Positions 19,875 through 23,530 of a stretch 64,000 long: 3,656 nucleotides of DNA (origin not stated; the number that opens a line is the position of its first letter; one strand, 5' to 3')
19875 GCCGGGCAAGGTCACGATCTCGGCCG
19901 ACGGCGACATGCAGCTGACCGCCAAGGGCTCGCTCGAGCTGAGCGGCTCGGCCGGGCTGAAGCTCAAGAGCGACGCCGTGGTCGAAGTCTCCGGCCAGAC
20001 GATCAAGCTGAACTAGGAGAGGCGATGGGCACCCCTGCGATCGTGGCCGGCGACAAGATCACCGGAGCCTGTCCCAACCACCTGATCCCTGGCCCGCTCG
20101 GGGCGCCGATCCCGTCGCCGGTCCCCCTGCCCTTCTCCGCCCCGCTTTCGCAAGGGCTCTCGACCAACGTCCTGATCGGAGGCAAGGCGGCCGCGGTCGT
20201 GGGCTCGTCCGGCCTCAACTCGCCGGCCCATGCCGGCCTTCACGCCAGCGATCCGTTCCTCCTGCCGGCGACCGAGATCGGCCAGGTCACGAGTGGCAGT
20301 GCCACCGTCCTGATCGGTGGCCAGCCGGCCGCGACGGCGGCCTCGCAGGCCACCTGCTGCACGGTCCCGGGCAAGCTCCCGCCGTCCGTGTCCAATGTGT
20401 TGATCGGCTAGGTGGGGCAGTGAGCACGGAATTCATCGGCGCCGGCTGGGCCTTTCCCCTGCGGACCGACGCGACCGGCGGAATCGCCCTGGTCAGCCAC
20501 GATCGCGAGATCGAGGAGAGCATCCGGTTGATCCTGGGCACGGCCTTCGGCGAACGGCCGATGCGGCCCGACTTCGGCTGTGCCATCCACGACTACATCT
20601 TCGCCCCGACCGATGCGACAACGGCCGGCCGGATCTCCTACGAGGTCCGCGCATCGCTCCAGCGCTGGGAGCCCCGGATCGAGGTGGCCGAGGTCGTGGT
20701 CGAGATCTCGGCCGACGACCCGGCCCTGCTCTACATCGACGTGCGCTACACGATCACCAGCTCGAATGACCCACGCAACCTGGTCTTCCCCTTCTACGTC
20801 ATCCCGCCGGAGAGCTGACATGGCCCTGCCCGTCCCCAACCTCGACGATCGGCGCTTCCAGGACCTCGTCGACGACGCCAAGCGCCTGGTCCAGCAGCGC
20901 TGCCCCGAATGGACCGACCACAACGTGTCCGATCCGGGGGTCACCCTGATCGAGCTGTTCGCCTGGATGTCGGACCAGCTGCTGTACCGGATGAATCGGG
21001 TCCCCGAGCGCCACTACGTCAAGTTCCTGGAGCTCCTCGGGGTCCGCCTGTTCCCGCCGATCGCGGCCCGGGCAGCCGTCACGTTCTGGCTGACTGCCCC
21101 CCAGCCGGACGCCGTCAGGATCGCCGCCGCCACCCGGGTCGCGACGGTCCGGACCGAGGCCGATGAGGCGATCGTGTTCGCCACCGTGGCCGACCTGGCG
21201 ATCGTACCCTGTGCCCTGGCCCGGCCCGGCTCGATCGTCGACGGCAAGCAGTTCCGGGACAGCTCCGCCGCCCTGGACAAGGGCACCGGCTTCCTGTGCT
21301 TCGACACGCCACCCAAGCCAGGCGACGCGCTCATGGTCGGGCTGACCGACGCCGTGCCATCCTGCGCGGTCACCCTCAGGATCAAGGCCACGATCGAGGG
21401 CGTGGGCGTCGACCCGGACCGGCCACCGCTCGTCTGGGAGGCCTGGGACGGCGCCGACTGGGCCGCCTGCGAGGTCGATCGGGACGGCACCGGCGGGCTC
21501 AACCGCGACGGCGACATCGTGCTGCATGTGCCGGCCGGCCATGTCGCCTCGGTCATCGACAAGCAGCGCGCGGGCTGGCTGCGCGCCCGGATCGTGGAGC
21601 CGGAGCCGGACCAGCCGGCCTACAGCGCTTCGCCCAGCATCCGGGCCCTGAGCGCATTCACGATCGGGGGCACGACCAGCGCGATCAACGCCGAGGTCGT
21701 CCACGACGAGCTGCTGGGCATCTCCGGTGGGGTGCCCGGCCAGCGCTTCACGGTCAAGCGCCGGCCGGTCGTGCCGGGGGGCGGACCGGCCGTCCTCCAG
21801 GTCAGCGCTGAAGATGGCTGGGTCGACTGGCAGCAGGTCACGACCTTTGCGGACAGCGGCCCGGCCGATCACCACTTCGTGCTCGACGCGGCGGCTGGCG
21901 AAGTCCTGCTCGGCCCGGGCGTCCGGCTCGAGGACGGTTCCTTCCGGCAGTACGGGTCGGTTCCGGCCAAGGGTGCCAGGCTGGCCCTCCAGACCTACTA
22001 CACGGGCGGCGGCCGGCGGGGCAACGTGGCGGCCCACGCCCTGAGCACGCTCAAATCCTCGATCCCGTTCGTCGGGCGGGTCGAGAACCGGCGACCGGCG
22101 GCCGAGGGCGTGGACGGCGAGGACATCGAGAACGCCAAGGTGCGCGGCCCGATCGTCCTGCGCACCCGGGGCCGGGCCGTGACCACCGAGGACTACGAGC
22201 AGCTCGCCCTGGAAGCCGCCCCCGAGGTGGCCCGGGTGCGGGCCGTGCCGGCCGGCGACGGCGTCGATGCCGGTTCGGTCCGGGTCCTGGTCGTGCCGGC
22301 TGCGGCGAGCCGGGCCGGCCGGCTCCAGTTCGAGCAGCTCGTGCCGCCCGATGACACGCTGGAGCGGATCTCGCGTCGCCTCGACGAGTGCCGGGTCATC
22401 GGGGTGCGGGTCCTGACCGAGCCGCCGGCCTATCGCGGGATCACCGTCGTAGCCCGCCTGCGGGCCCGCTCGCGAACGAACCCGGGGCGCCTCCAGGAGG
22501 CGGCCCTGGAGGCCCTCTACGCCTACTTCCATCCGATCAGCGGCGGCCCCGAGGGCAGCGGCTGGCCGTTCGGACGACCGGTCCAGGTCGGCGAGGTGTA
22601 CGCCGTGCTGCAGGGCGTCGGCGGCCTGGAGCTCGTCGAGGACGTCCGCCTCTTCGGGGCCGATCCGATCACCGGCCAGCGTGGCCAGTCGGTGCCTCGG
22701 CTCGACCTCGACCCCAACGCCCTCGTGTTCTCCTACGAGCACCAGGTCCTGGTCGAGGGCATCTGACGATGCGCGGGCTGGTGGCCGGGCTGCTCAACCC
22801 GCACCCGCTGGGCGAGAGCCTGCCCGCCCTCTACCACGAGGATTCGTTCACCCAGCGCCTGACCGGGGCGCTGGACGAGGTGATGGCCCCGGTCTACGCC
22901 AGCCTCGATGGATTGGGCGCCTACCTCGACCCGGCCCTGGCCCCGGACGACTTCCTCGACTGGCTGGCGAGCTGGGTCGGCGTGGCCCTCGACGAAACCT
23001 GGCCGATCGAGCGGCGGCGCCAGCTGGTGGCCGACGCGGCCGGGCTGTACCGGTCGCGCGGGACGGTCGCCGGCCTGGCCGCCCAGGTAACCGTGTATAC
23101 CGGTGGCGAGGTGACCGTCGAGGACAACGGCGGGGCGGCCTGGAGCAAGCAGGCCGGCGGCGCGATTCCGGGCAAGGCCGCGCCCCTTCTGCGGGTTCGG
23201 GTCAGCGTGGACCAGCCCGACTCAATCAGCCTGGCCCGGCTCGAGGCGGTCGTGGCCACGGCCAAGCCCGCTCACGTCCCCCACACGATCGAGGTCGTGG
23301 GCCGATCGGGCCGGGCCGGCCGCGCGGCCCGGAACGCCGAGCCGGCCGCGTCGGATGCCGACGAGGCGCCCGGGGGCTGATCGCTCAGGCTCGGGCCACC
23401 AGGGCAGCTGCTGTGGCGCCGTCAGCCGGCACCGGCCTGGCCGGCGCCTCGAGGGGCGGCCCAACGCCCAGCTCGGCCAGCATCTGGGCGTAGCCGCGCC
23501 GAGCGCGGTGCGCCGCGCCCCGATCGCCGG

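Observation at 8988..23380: Complete Afp/PVC-like contractile injection system in two divergent operons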

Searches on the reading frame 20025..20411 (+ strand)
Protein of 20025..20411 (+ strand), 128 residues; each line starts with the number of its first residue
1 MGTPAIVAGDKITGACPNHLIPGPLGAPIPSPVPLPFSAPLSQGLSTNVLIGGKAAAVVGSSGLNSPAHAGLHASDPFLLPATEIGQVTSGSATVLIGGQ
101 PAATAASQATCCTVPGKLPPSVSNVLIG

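Call 13: search_protein_families(library=pfam, max_evalue=0.01, proteins=[window:20025-20411:+])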
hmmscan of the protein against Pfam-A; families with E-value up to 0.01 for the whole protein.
window:20025-20411:+ (128 aa): 1 family
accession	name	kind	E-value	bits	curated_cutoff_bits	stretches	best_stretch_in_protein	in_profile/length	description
PF05488.18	PAAR_motif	-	1.1e-08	35.6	27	1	85-113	8-36/70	PAAR motif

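Call 38: search_protein_families(library=ncbifam, max_evalue=0.01, proteins=[window:20025-20411:+])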
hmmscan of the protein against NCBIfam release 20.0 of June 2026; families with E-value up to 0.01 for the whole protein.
window:20025-20411:+ (128 aa): 1 family
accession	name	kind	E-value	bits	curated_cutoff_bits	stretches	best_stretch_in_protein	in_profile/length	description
NF033420.0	T6SS_PAAR_dom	equivalog_domain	0.00073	19.6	124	0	87-112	57-82/94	type VI secretion system PAAR protein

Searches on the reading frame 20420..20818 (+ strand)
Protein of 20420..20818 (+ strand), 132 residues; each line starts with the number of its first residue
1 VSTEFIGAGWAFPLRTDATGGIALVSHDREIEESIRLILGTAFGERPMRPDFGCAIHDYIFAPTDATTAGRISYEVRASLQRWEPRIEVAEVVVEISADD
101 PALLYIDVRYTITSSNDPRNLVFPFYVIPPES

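Call 13: search_protein_families(library=pfam, max_evalue=0.01, proteins=[window:20420-20818:+])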
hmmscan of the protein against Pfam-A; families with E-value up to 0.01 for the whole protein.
window:20420-20818:+ (132 aa): 1 family
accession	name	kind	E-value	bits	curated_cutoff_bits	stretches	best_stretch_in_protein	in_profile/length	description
PF04965.19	GPW_gp25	-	2.3e-26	91.9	27.2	1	27-116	3-95/96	Baseplate wedge protein gp25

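Call 49: find_related_loci(query=window:20420-20818:+, collection=genome_contigs, flank=10000)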
Query window:20420-20818:+ (132 aa) in genome_contigs; peptide patterns used: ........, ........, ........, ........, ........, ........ (x = any residue, [..] = any of these).
600 stretches matched a pattern (row limit reached: there are more); 512 encode a relative of the query (tblastn E <= 1e-3); the best 80 are kept; 80 distinct loci.
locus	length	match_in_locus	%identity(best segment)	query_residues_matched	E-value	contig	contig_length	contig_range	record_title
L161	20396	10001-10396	86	1-132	1e-75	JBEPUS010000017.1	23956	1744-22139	MAG: Chloroflexota bacterium isolate 22E.metabat2_refined.006 NODE_1745_length_23956_cov_7.523409, whole genome shotgun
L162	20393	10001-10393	83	1-131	4e-72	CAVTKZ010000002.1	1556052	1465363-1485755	MAG: uncultured Chloroflexia bacterium isolate MFD06714.bin.2.165 genome assembly, contig: contig_21087, whole genome sh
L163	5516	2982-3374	83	1-131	1e-71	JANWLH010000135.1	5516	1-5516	MAG: Candidatus Limnocylindrales bacterium isolate CRAIB_MAG115 c_000000078887, whole genome shotgun sequence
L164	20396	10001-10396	71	1-132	5e-64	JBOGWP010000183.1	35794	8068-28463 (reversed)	MAG: Actinomycetota bacterium isolate M3-S_metabat2.bin.312_sub k127_2923492, whole genome shotgun sequence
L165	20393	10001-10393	73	1-131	1e-63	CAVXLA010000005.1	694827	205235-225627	MAG: uncultured Chloroflexia bacterium isolate MFD05942.bin.2.338 genome assembly, contig: contig_17620, whole genome sh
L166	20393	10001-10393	73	1-131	2e-63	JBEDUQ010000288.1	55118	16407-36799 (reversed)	MAG: Actinomycetota bacterium isolate Bin.002.pasture_P2 k127_5259667, whole genome shotgun sequence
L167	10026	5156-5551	73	1-132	2e-63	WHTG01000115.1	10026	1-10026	MAG: Nitriliruptorales bacterium isolate Dino_bin30 k141_87446_length_10026_cov_15.0000, whole genome shotgun sequence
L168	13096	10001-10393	73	1-131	3e-62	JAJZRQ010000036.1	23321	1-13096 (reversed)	MAG: Chloroflexi bacterium isolate SKS1.bin96 NODE_3821_length_23321_cov_8.770070, whole genome shotgun sequence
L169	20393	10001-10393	76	1-131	8e-63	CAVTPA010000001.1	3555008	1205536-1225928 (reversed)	MAG: uncultured Chloroflexia bacterium isolate MFD00905.bin.2.8 genome assembly, contig: contig_3698, whole genome shotg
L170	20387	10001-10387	72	1-129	7e-62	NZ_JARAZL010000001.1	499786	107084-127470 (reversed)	Streptomyces sp. FL07-04A NODE_1_length_499786_cov_8.491199, whole genome shotgun sequence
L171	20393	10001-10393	72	1-131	6e-62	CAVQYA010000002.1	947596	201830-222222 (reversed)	MAG: uncultured Chloroflexia bacterium isolate MFD05942.bin.1.132 genome assembly, contig: contig_7778, whole genome sho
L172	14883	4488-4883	70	1-132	8e-62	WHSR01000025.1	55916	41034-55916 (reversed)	MAG: Streptosporangiales bacterium isolate Dino_bin12 k141_199506_length_55916_cov_22.0000, whole genome shotgun sequenc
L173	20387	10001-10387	72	1-129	1e-61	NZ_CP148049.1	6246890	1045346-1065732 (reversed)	Micromonospora sp. SH-82 chromosome, complete genome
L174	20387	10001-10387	73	1-129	3e-61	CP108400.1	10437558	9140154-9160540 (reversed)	Streptomycetaceae bacterium NBC_01309 chromosome, complete genome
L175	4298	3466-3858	72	1-131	4e-61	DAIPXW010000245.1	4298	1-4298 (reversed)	MAG TPA_asm: Candidatus Dormiibacterota bacterium isolate CTOTU1572 NODE_1316_length_4298_cov_5.168513, whole genome sho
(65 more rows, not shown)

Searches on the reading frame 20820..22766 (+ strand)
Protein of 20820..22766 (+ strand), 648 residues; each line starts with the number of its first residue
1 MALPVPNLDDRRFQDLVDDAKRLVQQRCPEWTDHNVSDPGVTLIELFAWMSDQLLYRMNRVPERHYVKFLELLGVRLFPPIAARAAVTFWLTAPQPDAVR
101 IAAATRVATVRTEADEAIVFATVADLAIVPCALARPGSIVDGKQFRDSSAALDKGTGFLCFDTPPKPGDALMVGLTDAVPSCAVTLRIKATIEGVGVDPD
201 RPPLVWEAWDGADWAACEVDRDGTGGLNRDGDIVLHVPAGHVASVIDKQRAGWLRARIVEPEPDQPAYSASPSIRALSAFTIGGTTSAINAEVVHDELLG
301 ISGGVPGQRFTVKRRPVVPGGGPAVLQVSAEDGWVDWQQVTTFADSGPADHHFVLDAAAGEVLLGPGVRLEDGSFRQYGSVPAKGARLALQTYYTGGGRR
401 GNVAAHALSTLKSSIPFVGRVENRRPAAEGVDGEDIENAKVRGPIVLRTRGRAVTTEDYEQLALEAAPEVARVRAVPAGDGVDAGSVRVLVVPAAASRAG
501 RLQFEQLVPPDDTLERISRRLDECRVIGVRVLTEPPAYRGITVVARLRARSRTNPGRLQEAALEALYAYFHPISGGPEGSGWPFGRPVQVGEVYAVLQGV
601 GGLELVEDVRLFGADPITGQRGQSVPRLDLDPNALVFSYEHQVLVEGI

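Call 13: search_protein_families(library=pfam, max_evalue=0.01, proteins=[window:20820-22766:+])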
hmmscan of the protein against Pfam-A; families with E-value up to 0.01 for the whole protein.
window:20820-22766:+ (648 aa): 1 family
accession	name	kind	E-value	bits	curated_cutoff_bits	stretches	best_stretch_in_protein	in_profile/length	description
PF04865.19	Baseplate_J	-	1.9e-13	50.8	21.1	1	398-572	75-239/255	Baseplate J-like protein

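Call 32: search_solved_structures(query=window:20820-22766:+, max_evalue=0.001)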
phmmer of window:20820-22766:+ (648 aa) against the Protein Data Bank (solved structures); distinct sequences matched with E-value up to 0.001: 3.
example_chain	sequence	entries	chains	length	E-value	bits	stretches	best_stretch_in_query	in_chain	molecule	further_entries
9gtp_1K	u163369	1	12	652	2e-234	783.2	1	1-647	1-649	Baseplate protein J-like domain-containing protein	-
8kea_b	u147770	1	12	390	6.2e-07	31.6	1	389-605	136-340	wedge protein gp31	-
8v3w_E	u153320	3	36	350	0.0003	22.7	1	398-575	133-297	TRI-2 (CD1371)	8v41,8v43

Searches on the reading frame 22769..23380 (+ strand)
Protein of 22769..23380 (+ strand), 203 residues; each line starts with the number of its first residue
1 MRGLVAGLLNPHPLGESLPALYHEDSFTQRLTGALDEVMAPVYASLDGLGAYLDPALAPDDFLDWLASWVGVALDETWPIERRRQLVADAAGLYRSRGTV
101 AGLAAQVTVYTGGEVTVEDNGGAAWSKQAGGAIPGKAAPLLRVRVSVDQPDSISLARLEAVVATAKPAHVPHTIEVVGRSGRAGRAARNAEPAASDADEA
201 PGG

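Call 13: search_protein_families(library=pfam, max_evalue=0.01, proteins=[window:22769-23380:+])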
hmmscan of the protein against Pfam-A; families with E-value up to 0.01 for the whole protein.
window:22769-23380:+ (203 aa): 2 families
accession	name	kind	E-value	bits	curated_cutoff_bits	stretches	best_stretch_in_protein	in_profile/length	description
PF09684.15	Tail_P2_I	-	1.1e-15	58.2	20.6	1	31-168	8-138/139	Phage tail protein (Tail_P2_I)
PF10076.14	Phage_Mu_Gp48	-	0.0036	17.6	37.4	1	17-169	6-142/150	Bacteriophage Mu-like, Gp48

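Call 38: search_protein_families(library=ncbifam, max_evalue=0.01, proteins=[window:22769-23380:+])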
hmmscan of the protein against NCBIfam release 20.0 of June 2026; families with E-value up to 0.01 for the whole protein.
window:22769-23380:+ (203 aa): 3 families
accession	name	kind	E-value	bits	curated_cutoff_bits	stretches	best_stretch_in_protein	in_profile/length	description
TIGR02242.1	tail_TIGR02242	domain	1.5e-29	102.7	51.85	1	17-116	3-105/131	phage tail protein domain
NF053768.1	CIS12_fam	equivalog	2.5e-20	72.8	860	1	18-111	476-573/715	CIS12 family contractile injection system protein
TIGR01634.1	tail_P2_I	equivalog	1.2e-05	25.3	30.05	1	33-166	10-136/139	phage tail protein I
